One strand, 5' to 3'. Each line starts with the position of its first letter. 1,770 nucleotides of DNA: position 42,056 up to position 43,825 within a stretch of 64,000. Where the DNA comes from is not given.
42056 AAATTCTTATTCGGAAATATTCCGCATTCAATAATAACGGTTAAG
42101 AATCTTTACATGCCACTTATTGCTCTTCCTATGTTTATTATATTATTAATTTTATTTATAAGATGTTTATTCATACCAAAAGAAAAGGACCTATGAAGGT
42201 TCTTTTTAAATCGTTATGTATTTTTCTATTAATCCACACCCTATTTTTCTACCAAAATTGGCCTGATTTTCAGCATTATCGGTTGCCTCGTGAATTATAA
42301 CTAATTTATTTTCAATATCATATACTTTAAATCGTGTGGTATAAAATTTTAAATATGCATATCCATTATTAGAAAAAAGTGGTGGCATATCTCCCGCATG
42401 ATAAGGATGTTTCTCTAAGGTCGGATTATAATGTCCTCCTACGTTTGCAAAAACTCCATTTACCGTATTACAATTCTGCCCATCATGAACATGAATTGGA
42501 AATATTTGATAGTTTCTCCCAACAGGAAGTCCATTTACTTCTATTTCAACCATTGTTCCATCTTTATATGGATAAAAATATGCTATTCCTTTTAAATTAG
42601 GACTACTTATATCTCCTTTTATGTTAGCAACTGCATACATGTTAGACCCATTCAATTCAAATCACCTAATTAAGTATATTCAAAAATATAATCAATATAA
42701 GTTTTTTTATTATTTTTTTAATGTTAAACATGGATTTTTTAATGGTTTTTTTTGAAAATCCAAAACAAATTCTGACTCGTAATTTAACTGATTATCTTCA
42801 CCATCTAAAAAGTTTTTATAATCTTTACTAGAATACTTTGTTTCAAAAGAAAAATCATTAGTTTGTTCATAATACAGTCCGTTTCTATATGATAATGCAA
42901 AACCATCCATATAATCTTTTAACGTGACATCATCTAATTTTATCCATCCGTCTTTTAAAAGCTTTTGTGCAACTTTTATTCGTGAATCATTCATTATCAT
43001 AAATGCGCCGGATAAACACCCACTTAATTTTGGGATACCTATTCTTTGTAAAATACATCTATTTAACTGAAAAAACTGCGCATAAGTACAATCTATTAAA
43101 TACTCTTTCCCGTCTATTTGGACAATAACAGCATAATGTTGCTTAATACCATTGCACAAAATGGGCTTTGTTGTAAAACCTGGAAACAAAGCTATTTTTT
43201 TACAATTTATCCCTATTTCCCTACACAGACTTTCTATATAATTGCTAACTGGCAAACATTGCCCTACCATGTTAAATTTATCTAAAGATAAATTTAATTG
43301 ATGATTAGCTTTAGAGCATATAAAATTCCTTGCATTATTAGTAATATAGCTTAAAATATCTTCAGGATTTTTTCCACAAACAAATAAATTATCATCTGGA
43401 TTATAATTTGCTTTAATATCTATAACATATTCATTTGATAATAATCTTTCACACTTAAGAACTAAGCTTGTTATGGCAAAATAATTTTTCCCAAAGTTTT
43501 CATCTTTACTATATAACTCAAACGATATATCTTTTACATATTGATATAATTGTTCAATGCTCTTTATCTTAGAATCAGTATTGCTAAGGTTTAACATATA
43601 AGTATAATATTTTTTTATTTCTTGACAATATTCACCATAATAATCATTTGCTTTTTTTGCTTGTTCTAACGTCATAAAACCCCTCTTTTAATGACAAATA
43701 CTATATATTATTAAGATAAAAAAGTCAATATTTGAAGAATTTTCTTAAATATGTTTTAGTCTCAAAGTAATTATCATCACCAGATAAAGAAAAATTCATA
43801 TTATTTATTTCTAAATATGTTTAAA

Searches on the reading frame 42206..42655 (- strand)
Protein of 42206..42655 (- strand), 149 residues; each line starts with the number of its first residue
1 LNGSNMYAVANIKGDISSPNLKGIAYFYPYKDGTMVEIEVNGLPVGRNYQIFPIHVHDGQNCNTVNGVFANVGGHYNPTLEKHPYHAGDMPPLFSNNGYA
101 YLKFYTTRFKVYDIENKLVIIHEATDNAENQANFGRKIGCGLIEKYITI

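Call 3: search_protein_families(library=pfam, proteins=[window:42206-42655:-], max_evalue=0.1)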
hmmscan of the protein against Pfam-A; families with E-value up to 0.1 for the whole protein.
window:42206-42655:- (149 aa): 2 families
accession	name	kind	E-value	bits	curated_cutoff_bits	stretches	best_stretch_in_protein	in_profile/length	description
PF00080.25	Sod_Cu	-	4.8e-17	63.1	28.9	1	22-143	2-133/133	Copper/zinc superoxide dismutase (SODC)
PF23045.1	DUF7037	-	0.0029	18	27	0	107-126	12-30/43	Domain of unknown function (DUF7037)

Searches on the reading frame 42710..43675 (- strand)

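Call 3: search_protein_families(library=pfam, proteins=[window:42710-43675:-], max_evalue=0.1)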
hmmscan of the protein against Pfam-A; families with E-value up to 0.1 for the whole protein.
window:42710-43675:- (321 aa): 2 families
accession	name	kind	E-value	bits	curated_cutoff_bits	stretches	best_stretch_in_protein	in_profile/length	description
PF15645.12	Tox-PLDMTX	-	0.0035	17.9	26.1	1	176-202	39-66/142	Dermonecrotoxin of the Papain-like fold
PF00797.23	Acetyltransf_2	-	0.028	14.7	22.8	1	178-282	86-173/240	N-acetyltransferase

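Call 4: search_protein_families(library=padloc, proteins=[window:42710-43675:-], max_evalue=0.1)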
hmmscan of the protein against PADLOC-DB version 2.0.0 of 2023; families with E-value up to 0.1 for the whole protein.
window:42710-43675:- (321 aa): 0 families
